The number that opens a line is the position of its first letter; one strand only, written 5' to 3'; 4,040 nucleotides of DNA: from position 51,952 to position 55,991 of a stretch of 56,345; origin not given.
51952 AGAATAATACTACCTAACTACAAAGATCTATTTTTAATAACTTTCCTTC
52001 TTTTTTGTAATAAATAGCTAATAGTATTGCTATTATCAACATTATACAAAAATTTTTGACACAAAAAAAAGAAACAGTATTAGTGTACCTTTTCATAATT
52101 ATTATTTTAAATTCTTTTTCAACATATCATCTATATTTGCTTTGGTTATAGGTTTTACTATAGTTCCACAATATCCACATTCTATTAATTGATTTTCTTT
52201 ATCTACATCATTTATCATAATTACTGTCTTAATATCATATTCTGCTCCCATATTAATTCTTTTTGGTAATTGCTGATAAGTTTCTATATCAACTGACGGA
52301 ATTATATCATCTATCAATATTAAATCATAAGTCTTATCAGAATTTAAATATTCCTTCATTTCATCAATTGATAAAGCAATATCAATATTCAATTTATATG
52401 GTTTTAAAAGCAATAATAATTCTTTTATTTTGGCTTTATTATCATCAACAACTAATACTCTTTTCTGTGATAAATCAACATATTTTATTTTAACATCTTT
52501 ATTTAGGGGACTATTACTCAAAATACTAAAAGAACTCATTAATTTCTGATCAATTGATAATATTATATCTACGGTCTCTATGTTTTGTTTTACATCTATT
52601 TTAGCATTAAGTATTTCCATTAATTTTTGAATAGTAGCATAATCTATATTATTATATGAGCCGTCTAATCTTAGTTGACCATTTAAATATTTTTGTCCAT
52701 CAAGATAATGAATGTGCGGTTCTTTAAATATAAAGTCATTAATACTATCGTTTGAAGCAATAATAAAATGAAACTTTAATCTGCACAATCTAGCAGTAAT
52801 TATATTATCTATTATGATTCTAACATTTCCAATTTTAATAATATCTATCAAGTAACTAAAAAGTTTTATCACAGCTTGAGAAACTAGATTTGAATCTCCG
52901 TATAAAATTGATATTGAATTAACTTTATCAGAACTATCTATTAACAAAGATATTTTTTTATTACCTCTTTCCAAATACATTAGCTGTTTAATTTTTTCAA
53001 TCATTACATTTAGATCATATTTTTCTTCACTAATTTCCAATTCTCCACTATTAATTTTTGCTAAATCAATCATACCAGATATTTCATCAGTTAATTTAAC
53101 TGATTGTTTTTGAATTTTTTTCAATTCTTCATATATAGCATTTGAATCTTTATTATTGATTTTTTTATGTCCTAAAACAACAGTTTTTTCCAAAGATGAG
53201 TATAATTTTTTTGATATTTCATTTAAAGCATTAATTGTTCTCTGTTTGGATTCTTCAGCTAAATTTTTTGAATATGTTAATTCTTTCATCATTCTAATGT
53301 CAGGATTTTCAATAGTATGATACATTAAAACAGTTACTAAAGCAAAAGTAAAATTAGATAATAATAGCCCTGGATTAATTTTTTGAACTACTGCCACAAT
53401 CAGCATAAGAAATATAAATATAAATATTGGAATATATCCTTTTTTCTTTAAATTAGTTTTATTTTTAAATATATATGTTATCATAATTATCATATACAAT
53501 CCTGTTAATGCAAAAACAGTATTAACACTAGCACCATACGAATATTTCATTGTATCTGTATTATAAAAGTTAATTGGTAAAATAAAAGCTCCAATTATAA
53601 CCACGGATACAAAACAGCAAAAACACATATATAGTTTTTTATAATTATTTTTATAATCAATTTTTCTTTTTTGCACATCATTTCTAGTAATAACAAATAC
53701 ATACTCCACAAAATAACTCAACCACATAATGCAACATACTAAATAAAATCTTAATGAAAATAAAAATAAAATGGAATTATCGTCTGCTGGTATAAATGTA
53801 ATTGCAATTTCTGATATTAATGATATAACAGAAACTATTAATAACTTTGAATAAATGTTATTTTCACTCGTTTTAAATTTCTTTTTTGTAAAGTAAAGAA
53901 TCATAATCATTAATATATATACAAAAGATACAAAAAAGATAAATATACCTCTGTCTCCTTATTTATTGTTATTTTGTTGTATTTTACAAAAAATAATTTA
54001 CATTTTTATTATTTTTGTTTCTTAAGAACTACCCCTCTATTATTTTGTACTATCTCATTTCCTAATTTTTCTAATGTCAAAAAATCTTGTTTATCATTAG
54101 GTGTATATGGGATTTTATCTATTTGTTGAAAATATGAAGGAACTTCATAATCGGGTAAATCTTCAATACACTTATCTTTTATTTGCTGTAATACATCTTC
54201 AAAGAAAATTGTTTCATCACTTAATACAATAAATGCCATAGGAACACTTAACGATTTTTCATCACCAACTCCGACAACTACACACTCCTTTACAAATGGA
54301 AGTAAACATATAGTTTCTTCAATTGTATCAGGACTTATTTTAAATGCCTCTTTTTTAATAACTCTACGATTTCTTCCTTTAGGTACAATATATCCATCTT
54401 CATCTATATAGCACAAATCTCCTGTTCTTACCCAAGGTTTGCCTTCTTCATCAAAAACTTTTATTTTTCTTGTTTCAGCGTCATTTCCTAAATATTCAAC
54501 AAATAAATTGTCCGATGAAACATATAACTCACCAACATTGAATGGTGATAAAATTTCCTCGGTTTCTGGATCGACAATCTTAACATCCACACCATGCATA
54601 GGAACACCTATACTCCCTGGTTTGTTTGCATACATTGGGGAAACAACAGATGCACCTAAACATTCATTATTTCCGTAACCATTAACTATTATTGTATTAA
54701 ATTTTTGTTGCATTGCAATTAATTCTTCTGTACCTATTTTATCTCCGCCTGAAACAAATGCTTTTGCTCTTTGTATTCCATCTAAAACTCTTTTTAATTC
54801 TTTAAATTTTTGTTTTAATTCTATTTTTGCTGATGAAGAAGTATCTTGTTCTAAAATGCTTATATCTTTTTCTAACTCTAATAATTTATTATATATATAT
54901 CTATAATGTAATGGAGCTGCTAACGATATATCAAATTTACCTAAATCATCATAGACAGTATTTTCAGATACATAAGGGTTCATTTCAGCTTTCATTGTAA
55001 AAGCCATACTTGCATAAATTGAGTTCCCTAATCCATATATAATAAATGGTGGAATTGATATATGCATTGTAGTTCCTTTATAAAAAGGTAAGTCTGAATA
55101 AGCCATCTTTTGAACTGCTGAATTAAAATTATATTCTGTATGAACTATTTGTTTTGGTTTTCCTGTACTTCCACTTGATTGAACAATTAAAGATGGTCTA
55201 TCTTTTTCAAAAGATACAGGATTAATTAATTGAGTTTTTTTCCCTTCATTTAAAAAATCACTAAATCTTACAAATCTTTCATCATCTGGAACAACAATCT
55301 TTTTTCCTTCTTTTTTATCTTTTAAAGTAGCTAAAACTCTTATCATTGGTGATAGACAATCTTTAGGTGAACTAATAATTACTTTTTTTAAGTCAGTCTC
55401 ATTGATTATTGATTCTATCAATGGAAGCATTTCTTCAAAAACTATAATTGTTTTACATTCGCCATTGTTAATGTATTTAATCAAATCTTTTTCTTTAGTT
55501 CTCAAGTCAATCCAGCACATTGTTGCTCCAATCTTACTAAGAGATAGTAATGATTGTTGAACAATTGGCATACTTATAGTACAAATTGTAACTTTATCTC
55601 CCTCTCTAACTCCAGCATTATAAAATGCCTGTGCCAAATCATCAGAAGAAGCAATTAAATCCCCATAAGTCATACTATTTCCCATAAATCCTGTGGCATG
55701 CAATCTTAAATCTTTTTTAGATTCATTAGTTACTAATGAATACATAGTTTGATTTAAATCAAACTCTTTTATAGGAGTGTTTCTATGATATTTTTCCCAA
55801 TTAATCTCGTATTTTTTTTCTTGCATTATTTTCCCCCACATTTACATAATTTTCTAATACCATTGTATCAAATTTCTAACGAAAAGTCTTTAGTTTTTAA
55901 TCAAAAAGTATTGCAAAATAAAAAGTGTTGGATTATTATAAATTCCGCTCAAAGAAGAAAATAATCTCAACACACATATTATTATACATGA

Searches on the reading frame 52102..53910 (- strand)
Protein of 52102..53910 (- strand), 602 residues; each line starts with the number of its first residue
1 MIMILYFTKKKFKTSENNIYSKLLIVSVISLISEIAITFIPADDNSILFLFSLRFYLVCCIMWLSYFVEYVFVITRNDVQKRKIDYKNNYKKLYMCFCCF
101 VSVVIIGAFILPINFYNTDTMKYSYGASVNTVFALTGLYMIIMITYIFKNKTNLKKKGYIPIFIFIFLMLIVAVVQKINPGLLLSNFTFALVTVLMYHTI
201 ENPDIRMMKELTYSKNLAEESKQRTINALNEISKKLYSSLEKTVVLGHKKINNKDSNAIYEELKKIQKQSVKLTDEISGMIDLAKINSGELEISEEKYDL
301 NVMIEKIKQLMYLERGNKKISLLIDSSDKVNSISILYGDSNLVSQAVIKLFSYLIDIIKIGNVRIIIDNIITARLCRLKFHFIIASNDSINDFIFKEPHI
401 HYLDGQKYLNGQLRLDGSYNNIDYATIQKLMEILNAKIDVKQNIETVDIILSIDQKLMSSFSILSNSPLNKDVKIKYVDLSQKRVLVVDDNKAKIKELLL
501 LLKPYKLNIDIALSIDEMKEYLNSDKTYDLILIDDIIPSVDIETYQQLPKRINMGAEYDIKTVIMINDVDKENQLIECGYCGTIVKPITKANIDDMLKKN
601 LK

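Call 66: search_protein_families(library=pfam, proteins=[window:52102-53910:-], max_evalue=0.00001)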
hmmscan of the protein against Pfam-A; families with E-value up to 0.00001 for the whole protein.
window:52102-53910:- (602 aa): 1 family
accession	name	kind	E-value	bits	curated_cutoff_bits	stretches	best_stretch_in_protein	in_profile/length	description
PF00072.30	Response_reg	-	2.4e-06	28.1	30.2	1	485-597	1-110/111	Response regulator receiver domain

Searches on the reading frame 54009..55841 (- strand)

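Call 66: search_protein_families(library=pfam, proteins=[window:54009-55841:-], max_evalue=0.00001)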
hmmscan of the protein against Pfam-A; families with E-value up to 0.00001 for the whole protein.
window:54009-55841:- (610 aa): 2 families
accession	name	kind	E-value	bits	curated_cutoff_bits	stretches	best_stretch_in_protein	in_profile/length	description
PF00501.34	AMP-binding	-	5.2e-43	147.7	29.9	1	53-451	18-384/384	AMP-binding enzyme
PF13193.12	AMP-binding_C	-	5.4e-13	50.1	24.5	1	507-584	2-76/76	AMP-binding enzyme C-terminal domain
